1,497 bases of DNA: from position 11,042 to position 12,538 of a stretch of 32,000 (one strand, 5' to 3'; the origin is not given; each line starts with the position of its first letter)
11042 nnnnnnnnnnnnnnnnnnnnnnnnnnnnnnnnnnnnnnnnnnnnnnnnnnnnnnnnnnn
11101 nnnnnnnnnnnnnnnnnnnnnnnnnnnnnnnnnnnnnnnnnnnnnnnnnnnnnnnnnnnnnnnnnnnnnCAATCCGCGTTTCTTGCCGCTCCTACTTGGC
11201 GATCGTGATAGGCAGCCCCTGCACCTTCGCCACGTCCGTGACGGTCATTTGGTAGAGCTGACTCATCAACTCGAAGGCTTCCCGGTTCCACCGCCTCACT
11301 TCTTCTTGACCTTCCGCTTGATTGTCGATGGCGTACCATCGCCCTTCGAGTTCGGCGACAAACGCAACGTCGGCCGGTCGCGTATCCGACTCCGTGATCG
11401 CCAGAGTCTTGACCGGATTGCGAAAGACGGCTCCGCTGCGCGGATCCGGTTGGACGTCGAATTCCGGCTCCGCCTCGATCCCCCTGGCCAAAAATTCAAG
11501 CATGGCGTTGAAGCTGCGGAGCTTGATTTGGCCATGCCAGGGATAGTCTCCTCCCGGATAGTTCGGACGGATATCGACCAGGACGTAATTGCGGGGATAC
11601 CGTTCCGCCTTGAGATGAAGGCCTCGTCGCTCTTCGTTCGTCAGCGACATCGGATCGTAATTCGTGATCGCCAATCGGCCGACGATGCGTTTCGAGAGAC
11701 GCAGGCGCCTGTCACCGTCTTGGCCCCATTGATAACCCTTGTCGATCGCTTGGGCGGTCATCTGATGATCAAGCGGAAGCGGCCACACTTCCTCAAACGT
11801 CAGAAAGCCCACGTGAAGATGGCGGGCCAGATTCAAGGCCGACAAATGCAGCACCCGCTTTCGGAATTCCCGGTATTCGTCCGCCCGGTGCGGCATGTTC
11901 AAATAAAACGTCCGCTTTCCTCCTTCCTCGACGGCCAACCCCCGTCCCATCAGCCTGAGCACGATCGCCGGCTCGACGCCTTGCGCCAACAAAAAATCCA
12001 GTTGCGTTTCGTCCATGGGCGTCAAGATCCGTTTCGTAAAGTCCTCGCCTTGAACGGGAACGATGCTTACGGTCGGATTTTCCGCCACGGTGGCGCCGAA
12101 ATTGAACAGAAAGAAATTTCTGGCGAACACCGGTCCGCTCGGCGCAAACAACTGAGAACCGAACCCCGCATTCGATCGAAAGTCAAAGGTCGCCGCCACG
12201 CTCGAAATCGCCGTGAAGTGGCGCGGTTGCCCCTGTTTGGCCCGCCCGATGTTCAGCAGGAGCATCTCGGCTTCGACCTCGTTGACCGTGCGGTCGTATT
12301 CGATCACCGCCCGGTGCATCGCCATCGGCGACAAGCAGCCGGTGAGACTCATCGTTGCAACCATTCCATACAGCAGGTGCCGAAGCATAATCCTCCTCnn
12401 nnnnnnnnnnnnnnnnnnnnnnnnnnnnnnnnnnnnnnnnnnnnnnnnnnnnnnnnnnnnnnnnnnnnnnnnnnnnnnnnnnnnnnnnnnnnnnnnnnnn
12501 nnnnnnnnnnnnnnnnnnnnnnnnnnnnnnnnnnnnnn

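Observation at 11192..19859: Eight-gene translationally coupled operon fusing glycoside-solute synthases to a CUT1 ABC importer and two unknown envelope proteins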

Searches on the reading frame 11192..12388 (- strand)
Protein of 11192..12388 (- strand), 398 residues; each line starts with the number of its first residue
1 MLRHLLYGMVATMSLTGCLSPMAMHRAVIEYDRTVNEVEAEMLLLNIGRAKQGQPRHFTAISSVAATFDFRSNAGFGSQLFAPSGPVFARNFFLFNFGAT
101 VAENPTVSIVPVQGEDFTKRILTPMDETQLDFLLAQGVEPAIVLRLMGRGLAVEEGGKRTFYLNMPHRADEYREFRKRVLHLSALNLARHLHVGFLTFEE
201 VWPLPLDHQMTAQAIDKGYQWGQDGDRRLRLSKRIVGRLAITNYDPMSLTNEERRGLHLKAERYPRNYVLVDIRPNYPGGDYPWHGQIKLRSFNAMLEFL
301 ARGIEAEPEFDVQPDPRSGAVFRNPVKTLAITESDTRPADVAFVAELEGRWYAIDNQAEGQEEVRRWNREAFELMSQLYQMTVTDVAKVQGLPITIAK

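Call 5: search_protein_families(library=pfam, proteins=[window:11192-12388:-], max_evalue=0.01)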
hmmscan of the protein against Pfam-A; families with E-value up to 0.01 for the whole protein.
window:11192-12388:- (398 aa): 0 families

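Call 6: search_protein_families(library=ncbifam, proteins=[window:11192-12388:-], max_evalue=0.01)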
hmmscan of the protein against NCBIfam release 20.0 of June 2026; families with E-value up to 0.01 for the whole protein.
window:11192-12388:- (398 aa): 0 families

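Call 16: find_homologous_proteins(query=window:11192-12388:-, max_evalue=0.001)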
Query window:11192-12388:- (398 aa): 2173 proteins with E <= 0.001 among 5952 candidates; the best 120 are listed.
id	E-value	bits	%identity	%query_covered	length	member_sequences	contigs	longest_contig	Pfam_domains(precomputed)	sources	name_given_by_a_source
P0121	3.5e-246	835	92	100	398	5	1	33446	-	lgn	-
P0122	3.8e-245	831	92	100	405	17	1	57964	-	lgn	-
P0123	1.7e-231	786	87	100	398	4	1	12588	-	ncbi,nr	ncbi:MAG: hypothetical protein NNA23_12175 [Nitrospira sp.]|nr:hypothetical protein [Nitrospira sp.]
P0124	3.2e-213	726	79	100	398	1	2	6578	-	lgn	-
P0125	1.8e-209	714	78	100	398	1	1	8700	-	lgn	-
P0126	5.1e-209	712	78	100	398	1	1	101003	-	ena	-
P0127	4.7e-208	709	78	100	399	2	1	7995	-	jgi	jgi:hypothetical protein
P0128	8.1e-208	708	77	100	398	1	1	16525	-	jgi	jgi:hypothetical protein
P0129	1.4e-204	698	77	100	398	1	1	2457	-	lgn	-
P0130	3.2e-202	690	76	100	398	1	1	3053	-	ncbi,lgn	-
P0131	6.0e-197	672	73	100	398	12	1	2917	-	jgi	-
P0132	6.7e-196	669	73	100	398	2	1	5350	-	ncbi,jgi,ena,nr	ncbi:MAG: hypothetical protein OEY28_05060 [Nitrospira sp.]|nr:hypothetical protein [Nitrospira sp.]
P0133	7.0e-196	669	73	100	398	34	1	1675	-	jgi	-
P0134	8.0e-187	639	73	96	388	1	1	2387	-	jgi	jgi:hypothetical protein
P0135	1.0e-184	632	70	100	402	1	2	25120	-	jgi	-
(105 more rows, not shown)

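Call 20: search_solved_structures(query=window:11192-12388:-, max_evalue=1)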
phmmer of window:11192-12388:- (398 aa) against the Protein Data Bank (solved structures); distinct sequences matched with E-value up to 1: 0.

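Call 23: find_related_loci(query=A1, collection=genome_contigs, flank=10000)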
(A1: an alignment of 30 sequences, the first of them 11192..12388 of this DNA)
Query A1 (398 aa) in genome_contigs; peptide patterns used: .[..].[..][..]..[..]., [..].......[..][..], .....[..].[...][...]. (x = any residue, [..] = any of these).
234 stretches matched a pattern; 180 encode a relative of the query (tblastn E <= 1e-3); the best 80 are kept; 80 distinct loci.
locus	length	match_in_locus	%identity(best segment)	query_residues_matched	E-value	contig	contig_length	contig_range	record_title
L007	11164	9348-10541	93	1-398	0e+0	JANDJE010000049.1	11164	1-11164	MAG: Nitrospira sp. isolate SRBZ-2_Bin184 NODE_49_length_11164_cov_5.008866, whole genome shotgun sequence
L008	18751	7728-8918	92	2-398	0e+0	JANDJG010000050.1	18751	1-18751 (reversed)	MAG: Nitrospira sp. isolate JZ-4_Bin198 NODE_10027_length_18751_cov_22.967193, whole genome shotgun sequence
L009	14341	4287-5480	92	1-398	0e+0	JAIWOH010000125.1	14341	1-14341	MAG: Nitrospira sp. isolate W63 contig-93_72.20, whole genome shotgun sequence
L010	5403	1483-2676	91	1-398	0e+0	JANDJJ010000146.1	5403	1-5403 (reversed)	MAG: Nitrospira sp. isolate QZM_B4_3_Bin89 NODE_146_length_5403_cov_3.134951, whole genome shotgun sequence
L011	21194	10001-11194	91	1-398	0e+0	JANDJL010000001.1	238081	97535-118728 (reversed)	MAG: Nitrospira sp. isolate DGJ02_3_Bin65 NODE_1_length_238081_cov_3.159973, whole genome shotgun sequence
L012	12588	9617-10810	87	1-398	0e+0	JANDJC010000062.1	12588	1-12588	MAG: Nitrospira sp. isolate SZTDM-2_Bin289 NODE_63_length_12588_cov_1.643929, whole genome shotgun sequence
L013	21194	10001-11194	90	1-398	0e+0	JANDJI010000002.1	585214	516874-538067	MAG: Nitrospira sp. isolate JZ-3_Bin7 NODE_2_length_585214_cov_2.830435, whole genome shotgun sequence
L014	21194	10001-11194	73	1-398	0e+0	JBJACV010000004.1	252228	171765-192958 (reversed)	MAG: Nitrospira sp. isolate RAS-S14-bin2 k141_537197_length_252228_cov_30.4555, whole genome shotgun sequence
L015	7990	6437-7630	73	1-398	0e+0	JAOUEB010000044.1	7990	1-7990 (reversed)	MAG: Nitrospira sp. isolate 4_1_Jan_SF_Bin51 4_1_Jan_SF_Bin51_scaffold_4090_c1, whole genome shotgun sequence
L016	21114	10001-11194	72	1-398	0e+0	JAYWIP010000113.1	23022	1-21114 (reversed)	MAG: Nitrospira sp. isolate bin468 L22_k97_318706, whole genome shotgun sequence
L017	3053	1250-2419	77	9-398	0e+0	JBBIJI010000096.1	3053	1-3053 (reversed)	MAG: Nitrospiraceae bacterium isolate MTF170219_bin_159 NODE_12941_length_3053_cov_26.255170, whole genome shotgun seque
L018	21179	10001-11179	63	9-398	1e-166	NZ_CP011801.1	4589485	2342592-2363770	Nitrospira moscoviensis strain NSP M-1 chromosome, complete genome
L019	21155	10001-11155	66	14-398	2e-166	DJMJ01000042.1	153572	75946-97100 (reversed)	MAG TPA_asm: Nitrospira sp. UBA6493 UBA6493_contig_463, whole genome shotgun sequence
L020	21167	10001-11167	54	17-398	5e-139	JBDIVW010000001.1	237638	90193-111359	MAG: Nitrospiraceae bacterium isolate Bin_25 NODE_35_length_237638_cov_13.288715, whole genome shotgun sequence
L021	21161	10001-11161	53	8-398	1e-130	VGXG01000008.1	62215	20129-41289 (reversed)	MAG: Nitrospira sp. isolate K_Offshore_80m_m2_121 K_Offshore_80m_m2_121_Ga0194132_10000854, whole genome shotgun sequenc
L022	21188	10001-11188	51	9-398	3e-130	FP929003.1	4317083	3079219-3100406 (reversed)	Candidatus Nitrospira defluvii chromosome, complete genome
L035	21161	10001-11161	51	15-398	4e-123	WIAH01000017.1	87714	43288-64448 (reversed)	MAG: Nitrospira sp. CR1.3 NODE_218_length_87714_cov_13.4218, whole genome shotgun sequence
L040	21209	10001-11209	50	1-398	2e-122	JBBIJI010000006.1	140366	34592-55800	MAG: Nitrospiraceae bacterium isolate MTF170219_bin_159 NODE_47_length_140366_cov_14.058342, whole genome shotgun sequen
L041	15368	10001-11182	50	8-398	2e-122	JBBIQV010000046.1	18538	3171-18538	MAG: Nitrospiraceae bacterium isolate PGF172224_bin_334 NODE_1076_length_18538_cov_6.173024, whole genome shotgun sequen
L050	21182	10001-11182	50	5-398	2e-120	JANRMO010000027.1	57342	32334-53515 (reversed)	MAG: Nitrospiraceae bacterium isolate NOB01 NOB01_27, whole genome shotgun sequence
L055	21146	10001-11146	51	20-398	7e-120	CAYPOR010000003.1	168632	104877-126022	MAG TPA_asm: uncultured Nitrospira sp. isolate SRP287051_co2_197 genome assembly, contig: NODE_153_length_168632_cov_21.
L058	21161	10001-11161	49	18-398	1e-119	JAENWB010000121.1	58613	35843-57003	MAG: Nitrospiraceae bacterium isolate 3_4_m_bin12 c_000001571241, whole genome shotgun sequence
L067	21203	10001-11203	49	2-398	7e-119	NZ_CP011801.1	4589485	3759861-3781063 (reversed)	Nitrospira moscoviensis strain NSP M-1 chromosome, complete genome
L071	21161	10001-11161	49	15-398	3e-118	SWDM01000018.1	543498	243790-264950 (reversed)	MAG: Nitrospira sp. isolate RSF3 Nitrospira_sp_RSF3_18, whole genome shotgun sequence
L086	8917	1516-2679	49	14-398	1e-115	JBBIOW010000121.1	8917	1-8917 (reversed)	MAG: Nitrospiraceae bacterium isolate PGS172224_bin_289 NODE_7698_length_8917_cov_4.437486, whole genome shotgun sequenc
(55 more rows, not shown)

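Call 28: search_protein_families(library=pfam, proteins=[L018:3851-5152:+, L018:5168-7357:+, L018:7405-8427:+, L018:8526-9788:+, L018:11179-12165:+, L018:12357-14144:+, L022:1825-8016:+, L022:8371-9870:+, L022:11340-12326:+], max_evalue=0.001)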
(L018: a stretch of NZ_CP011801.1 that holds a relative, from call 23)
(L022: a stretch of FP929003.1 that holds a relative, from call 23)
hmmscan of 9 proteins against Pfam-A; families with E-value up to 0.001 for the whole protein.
L018:3851-5152:+ (433 aa): 3 families
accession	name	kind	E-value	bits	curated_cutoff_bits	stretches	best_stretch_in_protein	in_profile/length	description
PF07690.21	MFS_1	-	6.2e-35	121.2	33.4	1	43-393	2-346/347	Major Facilitator Superfamily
PF05977.19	MFS_3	-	2.7e-30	105.8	27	1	38-427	11-393/524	Transmembrane secretion effector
PF13347.12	MFS_2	-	5.2e-07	29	27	0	231-370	206-343/427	MFS/sugar transport protein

L018:5168-7357:+ (729 aa): 4 families
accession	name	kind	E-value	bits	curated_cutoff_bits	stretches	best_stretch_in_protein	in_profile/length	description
PF14742.11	GDE_N_bis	-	5.2e-51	173.6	22.1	1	34-226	1-192/194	N-terminal domain of (some) glycogen debranching enzymes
PF22422.2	MGH1-like_GH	-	1.5e-28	100.8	27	1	313-613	11-325/356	Mannosylglycerate hydrolase MGH1-like glycoside hydrolase domain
PF06202.20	GDE_C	-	1.5e-08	34.4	21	1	371-654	75-363/367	Amylo-alpha-1,6-glucosidase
PF17389.8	Bac_rhamnosid6H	-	2.1e-07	31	24.5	1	371-515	92-221/339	Bacterial alpha-L-rhamnosidase 6 hairpin glycosidase domain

L018:7405-8427:+ (340 aa): 2 families
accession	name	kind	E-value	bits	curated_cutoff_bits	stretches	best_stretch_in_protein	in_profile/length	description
PF13620.12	CarboxypepD_reg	-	1.6e-08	35.2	32.3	1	248-300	28-80/82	Carboxypeptidase regulatory-like domain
PF14686.12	fn3_3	-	4.9e-07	29.9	24.4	1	248-295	25-73/75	Polysaccharide lyase family 4, domain II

L018:8526-9788:+ (420 aa): 1 family
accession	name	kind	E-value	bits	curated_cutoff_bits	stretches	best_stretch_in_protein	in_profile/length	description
PF00999.27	Na_H_Exchanger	-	8.5e-60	203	26.2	1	14-405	3-374/375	Sodium/hydrogen exchanger, transmembrane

L018:11179-12165:+ (328 aa): 0 families

L018:12357-14144:+ (595 aa): 0 families

L022:1825-8016:+ (2063 aa): 9 families
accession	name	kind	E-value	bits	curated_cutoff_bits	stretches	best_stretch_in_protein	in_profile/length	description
PF00028.23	Cadherin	-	6.5e-80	264.1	28.8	8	588-672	4-92/93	Cadherin domain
PF14252.11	DUF4347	-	5.8e-58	195.7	24.6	1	145-309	1-164/164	Domain of unknown function (DUF4347)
PF16184.11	Cadherin_3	-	1.1e-52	176.9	25.5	2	1647-1744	1-98/106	Cadherin-like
PF17803.7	Cadherin_4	-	5.4e-51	171.4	25.1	6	1635-1698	2-64/71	Bacterial cadherin-like domain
PF17963.7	Big_9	-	1.7e-38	131.8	23.6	4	482-571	8-89/89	Bacterial Ig domain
PF24619.1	Ig_SibA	-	7.1e-24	84.7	27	4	1307-1416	12-127/135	SibA-like, immunoglobulin-like domain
PF23592.1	Cadherin_CELSR2_9th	-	1.6e-14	54.3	36.8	0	698-748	25-73/100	CELSR2-like, ninth cadherin domain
PF23722.1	Beta-sand_DEX1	-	5.4e-08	33.8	27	0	1461-1524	32-97/99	DEX1 beta-sandwich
PF03330.24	DPBB_1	-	4.7e-07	30.4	28.8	0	818-875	4-60/83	Lytic transglycolase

L022:8371-9870:+ (499 aa): 25 families
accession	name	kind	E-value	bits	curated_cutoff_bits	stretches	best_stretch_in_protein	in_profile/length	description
PF13414.12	TPR_11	-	2.8e-67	222.6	26.8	8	146-187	1-42/42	TPR repeat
PF07719.23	TPR_2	-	1.2e-57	187.7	27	6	173-206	1-34/34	Tetratricopeptide repeat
PF13432.12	TPR_16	-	6.7e-48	161.1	32.7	7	384-447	2-65/65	Tetratricopeptide repeat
PF00515.34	TPR_1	-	7.8e-47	155.7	27.8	3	173-206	1-34/34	Tetratricopeptide repeat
PF13431.12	TPR_17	-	1e-44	147.5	24.4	4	230-261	2-33/34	Tetratricopeptide repeat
PF13181.12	TPR_8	-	5.1e-40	132.7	25.7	2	174-205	2-33/34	Tetratricopeptide repeat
PF14559.12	TPR_19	-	5.8e-32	110.3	25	5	391-453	3-64/68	Tetratricopeptide repeat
PF13428.12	TPR_14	-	3.2e-30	101.9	23.5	1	381-420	3-42/44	Tetratricopeptide repeat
PF13424.12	TPR_12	-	4.5e-25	88.1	30.1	4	172-237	2-75/77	Tetratricopeptide repeat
PF13176.12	TPR_7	-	1.6e-23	81.1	27.9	0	177-207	3-35/36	Tetratricopeptide repeat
PF24575.1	TPR_Slam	-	3.5e-22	79.2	35.2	0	144-186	52-94/104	Surface lipoprotein assembly modifier, N-terminal TPR repeats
PF13174.12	TPR_6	-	9.8e-18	64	26.3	0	312-342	1-31/33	Tetratricopeptide repeat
PF23914.1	TPR_CcmH_CycH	-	1.8e-15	57.6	42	2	301-411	40-153/158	Cytochrome c-type biogenesis protein H TPR domain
PF03704.23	BTAD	-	6.2e-14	53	22.1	0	412-476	61-125/146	Bacterial transcriptional activator domain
PF14561.12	TPR_20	-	5e-13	49.6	25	1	298-373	9-86/90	Tetratricopeptide repeat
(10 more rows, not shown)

L022:11340-12326:+ (328 aa): 3 families
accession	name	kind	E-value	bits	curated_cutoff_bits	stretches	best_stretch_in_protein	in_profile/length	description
PF00924.24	MS_channel_2nd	-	4.8e-14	52.7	20.2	1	141-205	1-67/68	Mechanosensitive ion channel, beta-domain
PF21082.3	MS_channel_3rd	-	3.4e-12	47.1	21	1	212-299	2-88/88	Mechanosensitive ion channel MscS, C-terminal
PF21088.3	MS_channel_1st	-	3e-07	30.7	23.1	1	104-140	6-42/42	Mechanosensitive ion channel, transmembrane helices 2/3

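Call 29: predict_structure(alignment_id=A1)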
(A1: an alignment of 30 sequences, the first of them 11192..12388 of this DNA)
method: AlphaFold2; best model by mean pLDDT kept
length: 398 residues; sequences in the alignment: 30
mean_pLDDT: 79.2   pTM: 0.74
mean pLDDT of the five models: 79.2, 78.7, 78.6, 77.8, 75.1
residues with pLDDT >= 90: 159; 70-90: 131; 50-70: 52; < 50: 56
segments of 3 or more residues with pLDDT < 50: 62-78, 84-86, 94-109, 385-398
pLDDT, mean of each block of 10 residues (from residue 1): 77 56 62 73 87 74 46 45 50 45 46 61 87 90 95 92 96 97 95 94 86 87 82 93 95 95 95 93 96 93 89 92 89 86 84 72 83 87 53 35
secondary structure, 60 per line:
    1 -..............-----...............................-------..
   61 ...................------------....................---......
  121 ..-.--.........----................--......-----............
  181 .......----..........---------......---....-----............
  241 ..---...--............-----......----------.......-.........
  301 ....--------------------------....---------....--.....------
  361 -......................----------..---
elements in order: H2-15 H21-51 E59-79 E92-111 H115-122 H127-135 H140-147 E148-155 E158-163 H169-187 E192-201 H211-216 E220-223 E229-242 H251-262 E268-273 E284-290 H293-304 E331-334 E344-347 E350-354 H362-383

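Call 33: fold_search(model_id=the predicted structure, library=pdb)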
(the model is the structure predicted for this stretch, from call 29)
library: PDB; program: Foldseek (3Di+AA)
matches with E <= 10: 215; with E <= 0.001: 0
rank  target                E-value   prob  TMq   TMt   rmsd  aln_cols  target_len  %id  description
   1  7trd_A                9.5e-02  0.05  0.09  0.06  25.0       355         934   11  Human telomerase catalytic core structure at 3.3 Angstrom (released 2022-04-20)
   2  7qxb_A                1.4e-01  0.07  0.10  0.06  29.7       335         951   10  Cryo-EM map of human telomerase-DNA-TPP1-POT1 complex (sharpened map) (released 2022-03-02)
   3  7qxa_A                1.6e-01  0.06  0.10  0.05  30.1       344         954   10  Cryo-EM map of human telomerase-DNA-TPP1 complex (sharpened) (released 2022-03-02)
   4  9uow_A                5.5e-01  0.06  0.10  0.09  18.1       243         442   11  Crystal structure of Gossypium hirsutum (Cotton) 5-enol-pyruvyl-shikimate-3-phosphate synthase (EPSPS) in open conform (released 2026-01-07)
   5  8qx4_A                5.5e-01  0.05  0.09  0.11  32.9       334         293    8  Sulfolobus acidocaldarius Archaellum filament. (released 2024-10-30)
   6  9shz_A                6.8e-01  0.02  0.09  0.05  29.3       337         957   10  Cryo-EM structure of the catalytic core of human telomerase at the elongation state of the repeat addition cycle (released 2026-01-28)
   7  1eps                  7.2e-01  0.06  0.08  0.08  15.1       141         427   14  STRUCTURE AND TOPOLOGICAL SYMMETRY OF THE GLYPHOSPHATE 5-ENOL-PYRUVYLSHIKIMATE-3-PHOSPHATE SYNTHASE: A DISTINCTIVE PROTE (released 1993-07-15)
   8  9olf_C                7.6e-01  0.04  0.08  0.12  15.7       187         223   10  Membrane-associated human mitoribosome in complex with TACO1 (released 2026-02-18)
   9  9wts_B                9.9e-01  0.03  0.06  0.05  19.2       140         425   10  Structure of the EpHTT from Echinacea purpurea (released 2025-10-29)
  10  9a7b_A                9.9e-01  0.03  0.09  0.08  18.6       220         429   13  Integrative model of MURA2-MURA1 by crosslinking MS and deep learning (released 2024-09-18)
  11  5isx_A                9.9e-01  0.02  0.10  0.08  22.6       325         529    9  Structure of the holo PCP-E didomain of the gramicidin S synthetase A (released 2016-06-29)
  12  4g0b_B                1.0e+00  0.03  0.09  0.08  21.5       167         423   14  Structure of native HCT from Coffea canephora (released 2012-08-01)
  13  4g22_A                1.1e+00  0.05  0.07  0.07  19.2       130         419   12  Structure of a Lys-HCT mutant from Coffea canephora (Crystal form 1) (released 2012-08-01)
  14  4f3q                  1.2e+00  0.04  0.10  0.15  15.8       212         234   12  Structure of a YebC family protein (CBU_1566) from Coxiella burnetii (released 2012-06-27)
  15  5kjt                  1.2e+00  0.04  0.07  0.07  19.2       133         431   12  Crystal structure of Arabidopsis thaliana HCT in complex with p-coumaroyl-CoA (released 2016-11-02)
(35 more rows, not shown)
